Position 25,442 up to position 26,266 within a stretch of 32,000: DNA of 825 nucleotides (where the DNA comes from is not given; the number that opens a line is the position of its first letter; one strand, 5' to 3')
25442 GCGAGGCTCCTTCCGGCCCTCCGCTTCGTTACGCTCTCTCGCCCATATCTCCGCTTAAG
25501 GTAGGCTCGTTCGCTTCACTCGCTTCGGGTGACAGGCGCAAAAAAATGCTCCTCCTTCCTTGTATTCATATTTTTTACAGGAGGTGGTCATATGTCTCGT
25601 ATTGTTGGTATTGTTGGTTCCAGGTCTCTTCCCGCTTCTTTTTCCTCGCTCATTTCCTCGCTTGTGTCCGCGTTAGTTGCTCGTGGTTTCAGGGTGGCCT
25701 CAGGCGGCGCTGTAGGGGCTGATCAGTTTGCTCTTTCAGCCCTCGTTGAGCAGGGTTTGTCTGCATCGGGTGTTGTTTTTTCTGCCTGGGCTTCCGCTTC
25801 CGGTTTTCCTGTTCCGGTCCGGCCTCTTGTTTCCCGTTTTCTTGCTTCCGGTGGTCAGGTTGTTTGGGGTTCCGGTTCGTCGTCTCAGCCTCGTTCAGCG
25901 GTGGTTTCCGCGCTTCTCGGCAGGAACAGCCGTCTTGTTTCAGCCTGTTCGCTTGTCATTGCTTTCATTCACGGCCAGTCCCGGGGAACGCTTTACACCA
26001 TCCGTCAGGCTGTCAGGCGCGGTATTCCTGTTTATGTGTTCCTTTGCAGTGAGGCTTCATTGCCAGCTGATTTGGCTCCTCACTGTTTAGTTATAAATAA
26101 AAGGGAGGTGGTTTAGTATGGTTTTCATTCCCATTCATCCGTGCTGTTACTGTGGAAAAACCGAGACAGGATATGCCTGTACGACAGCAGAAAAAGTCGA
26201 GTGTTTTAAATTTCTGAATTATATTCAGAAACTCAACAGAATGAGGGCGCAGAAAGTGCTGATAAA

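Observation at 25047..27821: Compact tRNA-Met-adjacent element: structured leader, minimal DprA-like gene, Cys-rich micro-ORF and large serine recombinase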

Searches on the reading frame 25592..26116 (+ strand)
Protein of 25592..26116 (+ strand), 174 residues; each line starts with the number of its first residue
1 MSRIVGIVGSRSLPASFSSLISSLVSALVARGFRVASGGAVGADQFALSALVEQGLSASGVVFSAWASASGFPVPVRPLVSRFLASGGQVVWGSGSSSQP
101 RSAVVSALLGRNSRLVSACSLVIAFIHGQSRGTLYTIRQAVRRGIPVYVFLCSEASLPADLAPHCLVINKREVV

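Call 10: search_protein_families(library=pfam, proteins=[window:25592-26116:+], max_evalue=0.01)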
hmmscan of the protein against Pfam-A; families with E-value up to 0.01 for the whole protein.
window:25592-26116:+ (174 aa): 1 family
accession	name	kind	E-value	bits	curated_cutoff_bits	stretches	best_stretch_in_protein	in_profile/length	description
PF02481.21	DNA_processg_A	-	1.6e-13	50.8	29.6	1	3-150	45-187/212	DNA recombination-mediator protein A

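Call 14: find_homologous_proteins(query=window:25592-26116:+, max_evalue=0.001)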
Query window:25592-26116:+ (174 aa): 194 proteins with E <= 0.001 among 2073 candidates; the best 120 are listed.
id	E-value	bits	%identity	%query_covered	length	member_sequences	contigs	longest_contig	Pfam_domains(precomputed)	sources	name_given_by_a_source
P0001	1.3e-91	323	91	100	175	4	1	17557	PF02481.22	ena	-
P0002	4.3e-89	314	90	100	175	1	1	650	PF02481.22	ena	-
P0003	6.9e-86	304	87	99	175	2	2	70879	PF02481.22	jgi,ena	jgi:predicted Rossmann fold nucleotide-binding protein DprA/Smf involved in DNA uptake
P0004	2.9e-85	302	87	100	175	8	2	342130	PF02481.22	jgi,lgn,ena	-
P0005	9.1e-84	297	85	100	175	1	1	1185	PF02481.22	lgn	-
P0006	6.2e-80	285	82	100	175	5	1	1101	PF02481.22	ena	-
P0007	2.2e-79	283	82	100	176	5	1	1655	PF02481.22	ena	-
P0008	6.3e-78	278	81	100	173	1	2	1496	PF02481.22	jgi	-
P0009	1.1e-76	274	77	99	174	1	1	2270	PF02481.22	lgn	-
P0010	3.1e-76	273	78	99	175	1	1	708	PF02481.22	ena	-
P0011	7.2e-76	271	78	98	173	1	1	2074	PF02481.22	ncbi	-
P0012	9.6e-76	271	79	99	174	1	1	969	PF02481.22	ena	-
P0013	2.5e-75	270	78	99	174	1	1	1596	PF02481.22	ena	-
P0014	7.7e-75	268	78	100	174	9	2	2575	PF02481.22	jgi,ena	-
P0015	1.6e-74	267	77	98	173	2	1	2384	PF02481.22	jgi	-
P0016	2.1e-74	267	76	99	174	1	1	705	PF02481.22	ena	-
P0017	2.5e-74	266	76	100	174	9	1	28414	PF02481.22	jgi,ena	-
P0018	2.8e-74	266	78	99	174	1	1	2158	PF02481.22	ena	-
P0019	3.1e-74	266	77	99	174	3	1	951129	PF02481.22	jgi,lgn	-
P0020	1.1e-73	264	78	100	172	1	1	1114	PF02481.22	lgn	-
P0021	3.0e-73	263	75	99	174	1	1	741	PF02481.22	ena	-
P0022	4.7e-73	262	72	100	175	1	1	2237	PF02481.22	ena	-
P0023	4.7e-73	262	77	100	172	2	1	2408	PF02481.22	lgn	-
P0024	6.1e-73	262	76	100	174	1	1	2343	PF02481.22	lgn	-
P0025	7.6e-73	262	73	100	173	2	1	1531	PF02481.22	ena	-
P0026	9.3e-73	261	77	98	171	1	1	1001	PF02481.22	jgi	jgi:predicted Rossmann fold nucleotide-binding protein DprA/Smf involved in DNA uptake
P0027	1.0e-72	261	76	99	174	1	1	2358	PF02481.22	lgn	-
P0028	1.1e-72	261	76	99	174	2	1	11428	PF02481.22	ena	-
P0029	1.1e-72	261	75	100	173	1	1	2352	PF02481.22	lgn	-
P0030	2.0e-72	260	74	100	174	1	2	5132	PF02481.22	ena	-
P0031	4.5e-72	259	77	98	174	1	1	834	PF02481.22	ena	-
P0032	4.9e-72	259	75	99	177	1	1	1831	PF02481.22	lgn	-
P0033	1.0e-71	258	74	99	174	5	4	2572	PF02481.22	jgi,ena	-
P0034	1.2e-71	258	75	100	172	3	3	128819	PF02481.22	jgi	jgi:predicted Rossmann fold nucleotide-binding protein DprA/Smf involved in DNA uptake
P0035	1.3e-71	258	77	98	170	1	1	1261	PF02481.22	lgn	-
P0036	3.4e-71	256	73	100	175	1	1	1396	PF02481.22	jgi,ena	-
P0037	3.5e-71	256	74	100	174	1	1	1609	PF02481.22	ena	-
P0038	6.0e-71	255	72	99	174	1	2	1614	PF02481.22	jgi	jgi:predicted Rossmann fold nucleotide-binding protein DprA/Smf involved in DNA uptake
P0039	7.1e-71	255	75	99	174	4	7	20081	PF02481.22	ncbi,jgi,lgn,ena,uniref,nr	ncbi:hypothetical protein COT42_04100 [Candidatus Saganbacteria bacterium CG08_land_8_20_14_0_20_45_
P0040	8.2e-71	255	75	98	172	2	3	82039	PF02481.22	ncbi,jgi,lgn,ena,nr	ncbi:MAG: DNA-protecting protein DprA [Candidatus Margulisbacteria bacterium]|nr:DNA-protecting prot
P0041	1.3e-70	254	73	99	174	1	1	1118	PF02481.22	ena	-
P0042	1.8e-70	254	74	99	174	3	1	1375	PF02481.22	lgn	-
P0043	2.1e-70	254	73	100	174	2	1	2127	PF02481.22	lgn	-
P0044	2.2e-70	254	73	98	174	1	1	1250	PF02481.22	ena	-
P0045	3.2e-69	250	69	98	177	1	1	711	PF02481.22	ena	-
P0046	4.0e-69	249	71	99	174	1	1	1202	PF02481.22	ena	-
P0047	1.1e-68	248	71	100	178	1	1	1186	PF02481.22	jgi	-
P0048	4.5e-68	246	75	98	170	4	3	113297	PF02481.22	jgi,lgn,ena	-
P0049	3.4e-67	243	69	100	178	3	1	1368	PF02481.22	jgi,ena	-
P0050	4.6e-67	243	73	96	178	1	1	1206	PF02481.22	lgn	-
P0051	8.6e-67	242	69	100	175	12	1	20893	PF02481.22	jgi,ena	-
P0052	1.2e-66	241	67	100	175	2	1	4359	PF02481.22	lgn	-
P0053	1.8e-66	241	68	100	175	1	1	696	PF02481.22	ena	-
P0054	2.0e-66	241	70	100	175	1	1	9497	PF02481.22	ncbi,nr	ncbi:DNA-protecting protein DprA [bacterium]|nr:DNA-protecting protein DprA [bacterium]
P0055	7.8e-66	239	67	93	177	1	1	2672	PF02481.22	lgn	-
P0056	8.7e-66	239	70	99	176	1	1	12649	PF02481.22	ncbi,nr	ncbi:MAG: DNA-processing protein DprA [Candidatus Saganbacteria bacterium]|nr:DNA-processing protein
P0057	1.2e-65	238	68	100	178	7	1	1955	PF02481.22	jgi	-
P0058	1.8e-65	238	69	100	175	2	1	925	PF02481.22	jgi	-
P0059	3.4e-65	237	68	100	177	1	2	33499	PF02481.22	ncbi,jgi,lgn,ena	ncbi:MAG: DNA-processing protein DprA [Candidatus Margulisiibacteriota bacterium]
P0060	4.5e-65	236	68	100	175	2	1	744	PF02481.22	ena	-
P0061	4.5e-65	236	68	99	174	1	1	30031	PF02481.22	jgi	-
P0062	5.4e-65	236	68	100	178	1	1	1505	PF02481.22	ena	-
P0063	5.6e-65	236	64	97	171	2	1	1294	PF02481.22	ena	-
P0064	6.6e-65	236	68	100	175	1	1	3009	PF02481.22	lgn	-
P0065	1.4e-64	235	68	99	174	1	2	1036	PF02481.22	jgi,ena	-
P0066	1.5e-64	235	67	100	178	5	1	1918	PF02481.22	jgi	-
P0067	1.6e-64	235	67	99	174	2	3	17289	PF02481.22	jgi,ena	jgi:predicted Rossmann fold nucleotide-binding protein DprA/Smf involved in DNA uptake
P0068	2.1e-64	234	65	100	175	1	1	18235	PF02481.22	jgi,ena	-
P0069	5.5e-64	233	67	100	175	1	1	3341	PF02481.22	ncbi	-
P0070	5.7e-64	233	71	97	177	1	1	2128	PF02481.22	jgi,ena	-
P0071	6.0e-64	233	67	100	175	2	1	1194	PF02481.22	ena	-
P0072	6.4e-64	233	67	100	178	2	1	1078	PF02481.22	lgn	-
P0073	7.0e-64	232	66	100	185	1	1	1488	PF02481.22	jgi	jgi:predicted Rossmann fold nucleotide-binding protein DprA/Smf involved in DNA uptake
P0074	8.8e-64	232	68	97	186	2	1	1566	PF02481.22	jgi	-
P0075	1.3e-63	232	66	98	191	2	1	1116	PF02481.22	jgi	jgi:predicted Rossmann fold nucleotide-binding protein DprA/Smf involved in DNA uptake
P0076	1.4e-63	232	69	97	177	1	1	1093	PF02481.22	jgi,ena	-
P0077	1.4e-63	231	67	99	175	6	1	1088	PF02481.22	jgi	-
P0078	1.6e-63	231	69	97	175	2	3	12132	PF02481.22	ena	-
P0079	1.7e-63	231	68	100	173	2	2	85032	PF02481.22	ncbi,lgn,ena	-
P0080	2.3e-63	231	65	100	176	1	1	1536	PF02481.22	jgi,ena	-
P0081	2.3e-63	231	66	99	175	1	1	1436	PF02481.22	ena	-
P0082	2.4e-63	231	69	97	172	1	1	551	PF02481.22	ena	-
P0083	2.8e-63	231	70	100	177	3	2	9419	PF02481.22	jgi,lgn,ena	-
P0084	3.0e-63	230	68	97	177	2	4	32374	PF02481.22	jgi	jgi:predicted Rossmann fold nucleotide-binding protein DprA/Smf involved in DNA uptake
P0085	3.0e-63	230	67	99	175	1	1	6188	PF02481.22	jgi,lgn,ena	-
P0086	3.4e-63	230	65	100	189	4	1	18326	PF02481.22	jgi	jgi:predicted Rossmann fold nucleotide-binding protein DprA/Smf involved in DNA uptake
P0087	3.9e-63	230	68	100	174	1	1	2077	PF02481.22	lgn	-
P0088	4.6e-63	230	66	97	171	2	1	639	PF02481.22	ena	-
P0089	4.8e-63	230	67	100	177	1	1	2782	PF02481.22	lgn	-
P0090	6.1e-63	229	67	99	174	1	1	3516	PF02481.22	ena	-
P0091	7.0e-63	229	65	100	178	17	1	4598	PF02481.22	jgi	jgi:predicted Rossmann fold nucleotide-binding protein DprA/Smf involved in DNA uptake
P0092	7.1e-63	229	70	100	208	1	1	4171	PF02481.22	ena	-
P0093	9.4e-63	229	69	100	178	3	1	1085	PF02481.22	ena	-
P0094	1.2e-62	229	66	100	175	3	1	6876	PF02481.22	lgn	-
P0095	1.4e-62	228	67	99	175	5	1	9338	PF02481.22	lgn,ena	-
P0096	2.1e-62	228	65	100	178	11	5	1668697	PF02481.22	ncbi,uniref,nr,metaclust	ncbi:hypothetical protein A3K48_03435 [candidate division WOR-1 bacterium RIFOXYA12_FULL_52_29]|unir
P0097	2.8e-62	227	66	97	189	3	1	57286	PF02481.22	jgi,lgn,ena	-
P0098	2.9e-62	227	64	99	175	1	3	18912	PF02481.22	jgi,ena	-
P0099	5.4e-62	226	66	100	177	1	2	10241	PF02481.22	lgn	-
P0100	6.7e-62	226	64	100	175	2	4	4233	PF02481.22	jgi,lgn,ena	-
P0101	7.1e-62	226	67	98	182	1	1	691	PF02481.22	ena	-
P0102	7.9e-62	226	63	100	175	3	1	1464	PF02481.22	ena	-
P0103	8.4e-62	226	65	98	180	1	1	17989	PF02481.22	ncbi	ncbi:MAG: DNA-processing protein DprA [bacterium]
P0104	8.5e-62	226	64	98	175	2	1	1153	PF02481.22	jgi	-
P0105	1.0e-61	225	67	98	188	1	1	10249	PF02481.22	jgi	jgi:predicted Rossmann fold nucleotide-binding protein DprA/Smf involved in DNA uptake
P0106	1.2e-61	225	64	99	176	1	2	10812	PF02481.22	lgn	-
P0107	1.4e-61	225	66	97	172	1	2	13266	PF02481.22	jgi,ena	jgi:predicted Rossmann fold nucleotide-binding protein DprA/Smf involved in DNA uptake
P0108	2.3e-61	224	64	100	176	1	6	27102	PF02481.22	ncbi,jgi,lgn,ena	-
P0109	3.8e-61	224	66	99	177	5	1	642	PF02481.22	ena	-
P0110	3.9e-61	224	65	98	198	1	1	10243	PF02481.22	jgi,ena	-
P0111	4.3e-61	223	65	100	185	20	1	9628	PF02481.22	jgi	jgi:DNA processing protein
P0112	5.8e-61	223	66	98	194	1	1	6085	PF02481.22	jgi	jgi:hypothetical protein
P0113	8.2e-61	222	66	100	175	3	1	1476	PF02481.22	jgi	jgi:predicted Rossmann fold nucleotide-binding protein DprA/Smf involved in DNA uptake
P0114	1.5e-60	222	67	100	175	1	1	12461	PF02481.22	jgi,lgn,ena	-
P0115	1.6e-60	222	66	99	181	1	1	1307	PF02481.22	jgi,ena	-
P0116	1.7e-60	221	64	100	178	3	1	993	PF02481.22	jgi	jgi:predicted Rossmann fold nucleotide-binding protein DprA/Smf involved in DNA uptake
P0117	2.3e-60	221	63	98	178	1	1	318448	PF02481.22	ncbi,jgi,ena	ncbi:MAG: DNA-processing protein DprA [Candidatus Margulisiibacteriota bacterium]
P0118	3.4e-60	221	66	100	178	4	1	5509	PF02481.22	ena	-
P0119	3.7e-60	220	64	100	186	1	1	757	PF02481.22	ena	-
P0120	3.7e-60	220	62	100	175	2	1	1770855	PF02481.22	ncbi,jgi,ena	jgi:predicted Rossmann fold nucleotide-binding protein DprA/Smf involved in DNA uptake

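Call 15: find_encoding_contigs(protein=P0096, flank=8000, max_places=5)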
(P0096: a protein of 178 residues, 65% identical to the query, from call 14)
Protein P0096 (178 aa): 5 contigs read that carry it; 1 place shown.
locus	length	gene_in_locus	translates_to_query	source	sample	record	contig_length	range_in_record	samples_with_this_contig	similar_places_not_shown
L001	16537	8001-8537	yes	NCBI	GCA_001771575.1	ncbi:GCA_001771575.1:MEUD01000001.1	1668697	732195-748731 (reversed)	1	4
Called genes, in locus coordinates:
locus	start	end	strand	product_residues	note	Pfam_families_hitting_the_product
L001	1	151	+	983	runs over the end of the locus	PF00176:SNF2-rel_dom, PF13872:AAA_34 (faint), PF00270:DEAD, PF04851:ResIII, PF00271:Helicase_C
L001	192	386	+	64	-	-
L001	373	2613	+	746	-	PF02463:SMC_N (weak), PF13175:AAA_15, PF13476:AAA_23 (faint), PF13304:AAA_21 (faint)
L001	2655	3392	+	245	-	PF18728:HEPN_AbiV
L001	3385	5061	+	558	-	PF01555:N6_N4_Mtase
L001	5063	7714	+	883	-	PF04851:ResIII, PF08722:Tn7_TnsA-like_N (weak)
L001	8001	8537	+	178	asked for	PF02481:DNA_processg_A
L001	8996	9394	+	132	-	-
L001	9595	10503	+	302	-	PF00589:Phage_integrase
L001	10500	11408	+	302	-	PF00589:Phage_integrase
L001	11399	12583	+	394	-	PF13495:Phage_int_SAM_4 (weak), PF00589:Phage_integrase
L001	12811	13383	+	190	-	-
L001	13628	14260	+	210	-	PF18933:PsbP_2 (faint)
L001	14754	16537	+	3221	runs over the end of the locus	PF13585:CHU_C (faint), PF13750:Big_3_3 (faint), PF15418:DUF4625 (faint), PF19077:Big_13 (faint), PF08450:SGL (weak), PF01436:NHL (weak), PF13517:FG-GAP_3, PF13860:FlgD_ig, +2 more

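Call 16: find_encoding_contigs(protein=P0033, flank=5000, max_places=6)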
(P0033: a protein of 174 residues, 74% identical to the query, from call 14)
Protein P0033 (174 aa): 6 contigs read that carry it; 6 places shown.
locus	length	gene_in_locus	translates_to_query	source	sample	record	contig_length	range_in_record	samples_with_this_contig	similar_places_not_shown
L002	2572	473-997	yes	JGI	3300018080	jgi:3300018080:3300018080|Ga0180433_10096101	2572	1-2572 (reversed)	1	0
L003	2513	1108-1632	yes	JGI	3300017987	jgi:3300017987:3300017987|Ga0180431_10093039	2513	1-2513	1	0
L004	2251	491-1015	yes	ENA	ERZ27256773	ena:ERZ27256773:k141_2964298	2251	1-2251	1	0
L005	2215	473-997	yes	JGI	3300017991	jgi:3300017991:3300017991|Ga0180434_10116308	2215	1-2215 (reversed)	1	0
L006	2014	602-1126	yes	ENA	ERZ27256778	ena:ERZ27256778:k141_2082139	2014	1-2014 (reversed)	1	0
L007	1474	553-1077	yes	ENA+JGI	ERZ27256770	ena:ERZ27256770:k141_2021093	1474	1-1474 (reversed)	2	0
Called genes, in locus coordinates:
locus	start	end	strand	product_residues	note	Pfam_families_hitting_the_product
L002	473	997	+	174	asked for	PF02481:DNA_processg_A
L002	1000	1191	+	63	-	-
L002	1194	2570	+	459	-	?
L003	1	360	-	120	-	?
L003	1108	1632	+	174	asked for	PF02481:DNA_processg_A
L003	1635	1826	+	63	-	-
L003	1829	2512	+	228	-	?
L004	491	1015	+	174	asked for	PF02481:DNA_processg_A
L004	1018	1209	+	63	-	-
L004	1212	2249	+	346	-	?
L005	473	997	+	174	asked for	PF02481:DNA_processg_A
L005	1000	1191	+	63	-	-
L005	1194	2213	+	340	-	?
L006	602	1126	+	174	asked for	PF02481:DNA_processg_A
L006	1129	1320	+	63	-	-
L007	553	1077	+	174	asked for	PF02481:DNA_processg_A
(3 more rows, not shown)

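Call 22: find_related_loci(query=A1, collection=genome_contigs, flank=10000)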
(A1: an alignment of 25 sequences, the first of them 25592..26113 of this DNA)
Query A1 (174 aa) in genome_contigs; peptide patterns used: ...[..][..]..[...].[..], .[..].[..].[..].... (x = any residue, [..] = any of these).
51 stretches matched a pattern; 20 encode a relative of the query (tblastn E <= 1e-3); 19 distinct loci.
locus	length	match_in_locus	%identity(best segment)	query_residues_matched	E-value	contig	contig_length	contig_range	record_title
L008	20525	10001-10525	88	1-174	2e-93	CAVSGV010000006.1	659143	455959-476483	MAG: uncultured bacterium isolate MFD01476.bin.2.44 genome assembly, contig: contig_89028, whole genome shotgun sequence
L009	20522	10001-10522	77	1-174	3e-79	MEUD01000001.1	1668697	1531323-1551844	MAG: candidate division WOR-1 bacterium RIFOXYB2_FULL_45_9 RIFOXYB2_FULL_WOR_1_45_9_curated_complete, whole genome shotg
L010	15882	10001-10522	75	1-173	1e-76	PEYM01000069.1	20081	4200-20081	MAG: Candidatus Saganbacteria bacterium CG08_land_8_20_14_0_20_45_16 CG08_land_8_20_14_0.20_scaffold_1050_c, whole genom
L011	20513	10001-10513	75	4-173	3e-76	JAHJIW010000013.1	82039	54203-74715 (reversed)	MAG: Candidatus Margulisiibacteriota bacterium isolate Modern_marine_rock_biofilm.mb.116 Modern_marine_roc.mb.116_k141_7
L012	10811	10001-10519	71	3-173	5e-71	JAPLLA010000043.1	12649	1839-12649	MAG: Candidatus Saganbacteria bacterium isolate LacPavin_0419_WC90_MAG_42_8 LacPavin_0419_WC90_scaffold_533636, whole ge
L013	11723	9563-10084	67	1-173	2e-69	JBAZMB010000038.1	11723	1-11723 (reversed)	MAG: Candidatus Margulisiibacteriota bacterium isolate SO_2017_LW4_30 scaffold_10571_c1_LW137-91_2017, whole genome shot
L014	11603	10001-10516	65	1-171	8e-68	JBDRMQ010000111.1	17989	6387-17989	MAG: bacterium isolate MEGAHIT-group-1.837 k141_9166488, whole genome shotgun sequence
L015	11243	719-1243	64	1-174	8e-67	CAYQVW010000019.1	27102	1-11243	MAG TPA_asm: uncultured bacterium isolate SRP200020_co3_350 genome assembly, contig: NODE_2475_length_27102_cov_9.957925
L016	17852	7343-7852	63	1-170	4e-66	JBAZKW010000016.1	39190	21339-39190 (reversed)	MAG: Candidatus Margulisiibacteriota bacterium isolate SO_2017_LW4_153 scaffold_510_c1_LW137-91_2017, whole genome shotg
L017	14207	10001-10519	68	1-174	3e-65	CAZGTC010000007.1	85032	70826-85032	MAG TPA_asm: uncultured bacterium isolate binchicken_co191_156 genome assembly, contig: NODE_302_length_85032_cov_18.890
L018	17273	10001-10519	60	3-174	6e-62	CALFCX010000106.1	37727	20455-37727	MAG TPA_asm: uncultured bacterium isolate SRR3330206_bin.81_CONCOCT_v1.1_MAG genome assembly, contig: ERZ724085.881, who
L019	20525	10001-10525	65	1-174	1e-61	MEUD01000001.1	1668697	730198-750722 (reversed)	MAG: candidate division WOR-1 bacterium RIFOXYB2_FULL_45_9 RIFOXYB2_FULL_WOR_1_45_9_curated_complete, whole genome shotg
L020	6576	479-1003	64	1-174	5e-61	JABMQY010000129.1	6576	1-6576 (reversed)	MAG: Candidatus Saganbacteria bacterium isolate bin.294 k141_6999737, whole genome shotgun sequence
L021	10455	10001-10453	72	1-151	9e-60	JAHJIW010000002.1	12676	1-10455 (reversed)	MAG: Candidatus Margulisiibacteriota bacterium isolate Modern_marine_rock_biofilm.mb.116 Modern_marine_roc.mb.116_k141_1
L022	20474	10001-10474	58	4-161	2e-57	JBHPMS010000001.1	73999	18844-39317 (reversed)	Candidatus Margulisiibacteriota bacterium isolate SAG AM-326-D04 AM-326-D04_NODE_1, whole genome shotgun sequence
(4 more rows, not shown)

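Call 32: find_related_loci(query=A1, collection=metagenome_contigs, flank=8000)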
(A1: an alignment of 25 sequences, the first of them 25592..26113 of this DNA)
Query A1 (174 aa) in metagenome_contigs; peptide patterns used: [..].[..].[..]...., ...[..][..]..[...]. (x = any residue, [..] = any of these).
518 stretches matched a pattern; 152 encode a relative of the query (tblastn E <= 1e-3); the best 80 are kept; 80 distinct loci.
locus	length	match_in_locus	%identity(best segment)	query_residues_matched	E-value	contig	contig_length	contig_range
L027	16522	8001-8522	89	1-174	3e-97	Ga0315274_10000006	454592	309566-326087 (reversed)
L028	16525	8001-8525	87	1-174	4e-92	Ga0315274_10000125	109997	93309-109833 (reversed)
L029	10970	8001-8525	87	1-174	4e-92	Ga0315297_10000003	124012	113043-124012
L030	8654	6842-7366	82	1-174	1e-88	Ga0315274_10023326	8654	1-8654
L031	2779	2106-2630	82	1-174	4e-89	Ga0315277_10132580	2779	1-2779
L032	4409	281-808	82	1-174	2e-85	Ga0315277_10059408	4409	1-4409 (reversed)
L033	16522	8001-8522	76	1-174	3e-80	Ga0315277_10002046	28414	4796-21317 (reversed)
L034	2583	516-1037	75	1-173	1e-81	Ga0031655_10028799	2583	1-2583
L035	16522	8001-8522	77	1-173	7e-80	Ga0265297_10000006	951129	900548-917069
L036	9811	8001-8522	77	1-174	5e-79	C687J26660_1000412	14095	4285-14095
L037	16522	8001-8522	77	1-174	5e-79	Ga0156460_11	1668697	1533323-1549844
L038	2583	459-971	77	1-170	2e-80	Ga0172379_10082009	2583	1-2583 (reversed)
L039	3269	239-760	75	1-173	2e-78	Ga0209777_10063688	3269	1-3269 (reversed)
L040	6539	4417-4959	75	1-174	1e-77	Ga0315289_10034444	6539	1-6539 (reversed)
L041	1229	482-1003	75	1-173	4e-83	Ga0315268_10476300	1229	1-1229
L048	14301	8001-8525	70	1-174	1e-74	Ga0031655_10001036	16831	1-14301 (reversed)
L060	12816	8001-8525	65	1-174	2e-70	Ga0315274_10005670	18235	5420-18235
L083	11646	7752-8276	67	1-174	5e-67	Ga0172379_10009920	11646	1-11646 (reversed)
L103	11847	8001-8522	67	1-173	2e-64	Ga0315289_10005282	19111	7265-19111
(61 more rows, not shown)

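Call 34: find_encoding_contigs(protein=P0120, flank=10000, max_places=3)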
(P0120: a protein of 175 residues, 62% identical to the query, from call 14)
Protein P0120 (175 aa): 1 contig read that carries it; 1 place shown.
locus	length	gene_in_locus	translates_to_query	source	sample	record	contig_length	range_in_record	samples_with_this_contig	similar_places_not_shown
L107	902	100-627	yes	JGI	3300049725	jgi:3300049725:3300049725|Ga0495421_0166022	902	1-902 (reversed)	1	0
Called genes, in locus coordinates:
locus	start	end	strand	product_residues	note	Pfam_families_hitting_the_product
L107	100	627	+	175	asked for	PF02481:DNA_processg_A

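Call 35: find_encoding_contigs(protein=P0117, flank=10000, max_places=3)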
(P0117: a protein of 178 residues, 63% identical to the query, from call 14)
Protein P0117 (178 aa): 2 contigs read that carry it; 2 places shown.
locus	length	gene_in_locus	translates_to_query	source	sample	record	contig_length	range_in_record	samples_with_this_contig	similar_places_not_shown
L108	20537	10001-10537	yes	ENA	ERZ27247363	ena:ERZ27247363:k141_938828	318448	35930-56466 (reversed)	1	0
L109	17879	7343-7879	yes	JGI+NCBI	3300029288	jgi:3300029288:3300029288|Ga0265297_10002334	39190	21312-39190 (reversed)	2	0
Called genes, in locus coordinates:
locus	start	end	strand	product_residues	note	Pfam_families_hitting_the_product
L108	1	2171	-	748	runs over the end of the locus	PF00982:Glyco_transf_20, PF00534:Glycos_transf_1 (faint)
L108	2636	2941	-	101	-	PF13749:HATPase_c_4 (weak)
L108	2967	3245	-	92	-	PF04545:Sigma70_r4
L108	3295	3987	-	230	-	-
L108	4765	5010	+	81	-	-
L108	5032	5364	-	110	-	PF02641:DUF190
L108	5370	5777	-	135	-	PF02537:CRCB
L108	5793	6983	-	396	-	PF07690:MFS_1, PF00083:Sugar_tr (weak), PF07690:MFS_1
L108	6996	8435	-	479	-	PF00113:Enolase_C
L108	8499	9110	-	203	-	PF19538:DUF6062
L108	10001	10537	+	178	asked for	PF02481:DNA_processg_A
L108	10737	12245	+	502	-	PF00239:Resolvase, PF07508:Recombinase, PF13408:Zn_ribbon_recom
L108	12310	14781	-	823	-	PF01624:MutS_I, PF05188:MutS_II, PF05192:MutS_III, PF05190:MutS_IV, PF00488:MutS_V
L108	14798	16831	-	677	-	PF03483:B3_4, PF03484:B5, PF17759:tRNA_synthFbeta, PF03147:FDX-ACB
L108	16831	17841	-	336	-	PF02912:Phe_tRNA-synt_N, PF01409:tRNA-synt_2d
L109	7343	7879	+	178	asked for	PF02481:DNA_processg_A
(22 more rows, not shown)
